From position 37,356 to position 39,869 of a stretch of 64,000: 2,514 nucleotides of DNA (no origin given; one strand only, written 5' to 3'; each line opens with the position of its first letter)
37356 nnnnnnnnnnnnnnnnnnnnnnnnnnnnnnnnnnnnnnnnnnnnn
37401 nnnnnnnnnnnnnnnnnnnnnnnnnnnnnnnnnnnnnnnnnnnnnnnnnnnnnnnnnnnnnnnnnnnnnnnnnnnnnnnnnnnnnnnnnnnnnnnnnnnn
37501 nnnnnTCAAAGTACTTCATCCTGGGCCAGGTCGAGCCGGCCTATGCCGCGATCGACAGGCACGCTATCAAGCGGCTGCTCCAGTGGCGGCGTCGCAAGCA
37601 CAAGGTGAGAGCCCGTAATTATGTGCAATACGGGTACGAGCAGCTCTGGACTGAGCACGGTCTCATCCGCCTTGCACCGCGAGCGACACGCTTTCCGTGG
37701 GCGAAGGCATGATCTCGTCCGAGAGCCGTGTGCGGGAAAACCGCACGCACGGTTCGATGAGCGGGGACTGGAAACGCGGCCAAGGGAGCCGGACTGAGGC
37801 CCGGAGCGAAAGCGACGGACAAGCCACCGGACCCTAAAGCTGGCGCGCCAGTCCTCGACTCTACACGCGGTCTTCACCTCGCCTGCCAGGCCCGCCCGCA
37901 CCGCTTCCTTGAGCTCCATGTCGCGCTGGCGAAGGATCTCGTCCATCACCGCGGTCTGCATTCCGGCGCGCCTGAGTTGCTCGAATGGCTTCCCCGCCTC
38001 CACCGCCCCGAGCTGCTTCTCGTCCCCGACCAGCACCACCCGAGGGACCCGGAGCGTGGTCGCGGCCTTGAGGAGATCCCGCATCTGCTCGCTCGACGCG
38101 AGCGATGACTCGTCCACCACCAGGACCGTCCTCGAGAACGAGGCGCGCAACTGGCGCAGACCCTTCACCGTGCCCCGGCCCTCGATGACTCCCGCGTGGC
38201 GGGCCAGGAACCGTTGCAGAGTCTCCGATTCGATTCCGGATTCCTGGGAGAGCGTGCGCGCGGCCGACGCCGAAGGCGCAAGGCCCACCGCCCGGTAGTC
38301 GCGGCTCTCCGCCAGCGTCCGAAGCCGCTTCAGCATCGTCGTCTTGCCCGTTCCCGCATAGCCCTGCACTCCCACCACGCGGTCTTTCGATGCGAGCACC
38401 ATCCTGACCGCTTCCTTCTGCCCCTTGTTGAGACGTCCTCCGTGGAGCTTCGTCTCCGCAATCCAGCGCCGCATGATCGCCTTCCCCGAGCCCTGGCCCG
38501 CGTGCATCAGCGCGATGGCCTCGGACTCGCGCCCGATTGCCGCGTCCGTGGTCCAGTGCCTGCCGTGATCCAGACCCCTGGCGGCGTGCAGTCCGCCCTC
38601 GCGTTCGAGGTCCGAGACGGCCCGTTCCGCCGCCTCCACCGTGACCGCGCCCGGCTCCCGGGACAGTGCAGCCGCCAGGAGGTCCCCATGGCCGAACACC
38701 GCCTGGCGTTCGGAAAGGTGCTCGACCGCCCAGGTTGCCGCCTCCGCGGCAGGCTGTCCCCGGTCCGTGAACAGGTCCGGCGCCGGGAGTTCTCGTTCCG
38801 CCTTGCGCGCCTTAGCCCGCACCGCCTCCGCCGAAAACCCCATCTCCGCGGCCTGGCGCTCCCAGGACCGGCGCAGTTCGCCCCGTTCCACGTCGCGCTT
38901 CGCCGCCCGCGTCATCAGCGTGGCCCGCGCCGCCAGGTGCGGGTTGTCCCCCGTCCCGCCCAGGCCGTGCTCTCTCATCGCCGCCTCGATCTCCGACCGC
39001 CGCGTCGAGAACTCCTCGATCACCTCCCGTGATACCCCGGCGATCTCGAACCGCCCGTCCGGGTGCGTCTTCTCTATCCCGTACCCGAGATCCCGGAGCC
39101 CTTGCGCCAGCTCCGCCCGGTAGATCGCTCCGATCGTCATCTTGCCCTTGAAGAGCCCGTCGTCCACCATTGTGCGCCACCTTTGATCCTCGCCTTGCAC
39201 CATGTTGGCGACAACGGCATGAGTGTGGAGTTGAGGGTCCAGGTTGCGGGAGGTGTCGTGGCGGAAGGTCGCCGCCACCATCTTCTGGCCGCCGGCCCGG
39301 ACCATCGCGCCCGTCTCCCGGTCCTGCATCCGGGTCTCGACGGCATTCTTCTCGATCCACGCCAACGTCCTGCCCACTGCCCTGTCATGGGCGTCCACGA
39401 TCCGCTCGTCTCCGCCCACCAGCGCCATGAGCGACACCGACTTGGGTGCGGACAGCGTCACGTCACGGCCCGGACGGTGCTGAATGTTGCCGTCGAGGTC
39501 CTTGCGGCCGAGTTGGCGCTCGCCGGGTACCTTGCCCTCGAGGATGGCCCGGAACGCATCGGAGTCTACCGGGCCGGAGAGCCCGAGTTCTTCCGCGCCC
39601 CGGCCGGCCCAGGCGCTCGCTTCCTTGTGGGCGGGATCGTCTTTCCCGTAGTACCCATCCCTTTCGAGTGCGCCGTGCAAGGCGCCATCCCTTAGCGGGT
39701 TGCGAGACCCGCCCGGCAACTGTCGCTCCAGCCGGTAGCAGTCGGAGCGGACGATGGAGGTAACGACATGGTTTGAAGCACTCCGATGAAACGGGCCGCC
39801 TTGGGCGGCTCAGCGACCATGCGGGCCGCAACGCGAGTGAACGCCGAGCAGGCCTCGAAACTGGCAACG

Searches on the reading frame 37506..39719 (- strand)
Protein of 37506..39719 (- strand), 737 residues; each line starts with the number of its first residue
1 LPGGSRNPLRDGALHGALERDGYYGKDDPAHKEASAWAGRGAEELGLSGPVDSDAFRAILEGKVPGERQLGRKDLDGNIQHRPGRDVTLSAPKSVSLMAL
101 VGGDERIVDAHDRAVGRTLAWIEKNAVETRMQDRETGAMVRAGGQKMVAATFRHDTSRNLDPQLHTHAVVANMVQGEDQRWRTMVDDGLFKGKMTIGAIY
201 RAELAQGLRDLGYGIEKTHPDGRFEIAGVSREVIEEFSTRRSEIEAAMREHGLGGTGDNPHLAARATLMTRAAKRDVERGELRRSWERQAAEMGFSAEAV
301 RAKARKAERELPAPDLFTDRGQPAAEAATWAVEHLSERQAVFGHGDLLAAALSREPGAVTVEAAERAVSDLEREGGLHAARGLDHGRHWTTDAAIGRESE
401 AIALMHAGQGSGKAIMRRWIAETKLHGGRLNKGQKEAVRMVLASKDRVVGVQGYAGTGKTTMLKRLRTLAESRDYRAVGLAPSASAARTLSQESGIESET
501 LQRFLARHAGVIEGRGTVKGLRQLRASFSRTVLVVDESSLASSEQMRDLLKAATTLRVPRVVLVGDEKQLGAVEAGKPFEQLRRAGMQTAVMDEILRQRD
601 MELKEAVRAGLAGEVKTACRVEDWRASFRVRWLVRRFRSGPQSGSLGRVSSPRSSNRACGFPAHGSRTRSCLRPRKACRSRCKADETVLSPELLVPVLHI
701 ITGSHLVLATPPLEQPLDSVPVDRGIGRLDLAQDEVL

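Call 22: search_protein_families(library=pfam, proteins=[window:37506-39719:-], max_evalue=0.01)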
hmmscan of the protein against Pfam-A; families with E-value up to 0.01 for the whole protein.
window:37506-39719:- (737 aa): 12 families
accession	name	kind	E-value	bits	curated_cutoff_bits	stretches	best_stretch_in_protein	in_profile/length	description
PF08751.17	TrwC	-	3.3e-85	286.6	25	1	20-293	15-286/286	TrwC relaxase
PF13604.12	AAA_30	-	2.1e-49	168.3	27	1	430-618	2-176/191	AAA domain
PF13245.12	AAA_19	-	1.2e-16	61.5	25.1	1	434-571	1-130/134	AAA domain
PF13086.12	AAA_11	-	2.3e-07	31.3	27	0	430-466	2-37/257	AAA domain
PF22232.2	TraI_hel_assoc_N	-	1.5e-06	29.2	27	1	453-563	1-97/99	TraI helicase-associated ssDNA bd, N-terminal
PF25199.1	nSTAND_NTPase5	-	4.6e-05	23.7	34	1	444-484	39-79/145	Novel STAND NTPase 5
PF05970.20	PIF1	-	5.2e-05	23.4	25.9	1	430-544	2-117/223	PIF1-like helicase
PF13401.12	AAA_22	-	5.7e-05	23.9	27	1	448-566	7-123/130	AAA domain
PF05729.18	NACHT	-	0.00016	21.9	26.7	1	447-537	1-89/167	NACHT domain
PF13191.12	AAA_16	-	0.00044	21.2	32.6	1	441-567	19-140/167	AAA ATPase domain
PF02562.22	PhoH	-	0.0054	16.7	27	0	431-462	6-35/205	PhoH-like protein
PF01443.25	Viral_helicase1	-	0.0059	16.9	21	0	451-573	3-100/228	Viral superfamily 1 RNA helicase core domain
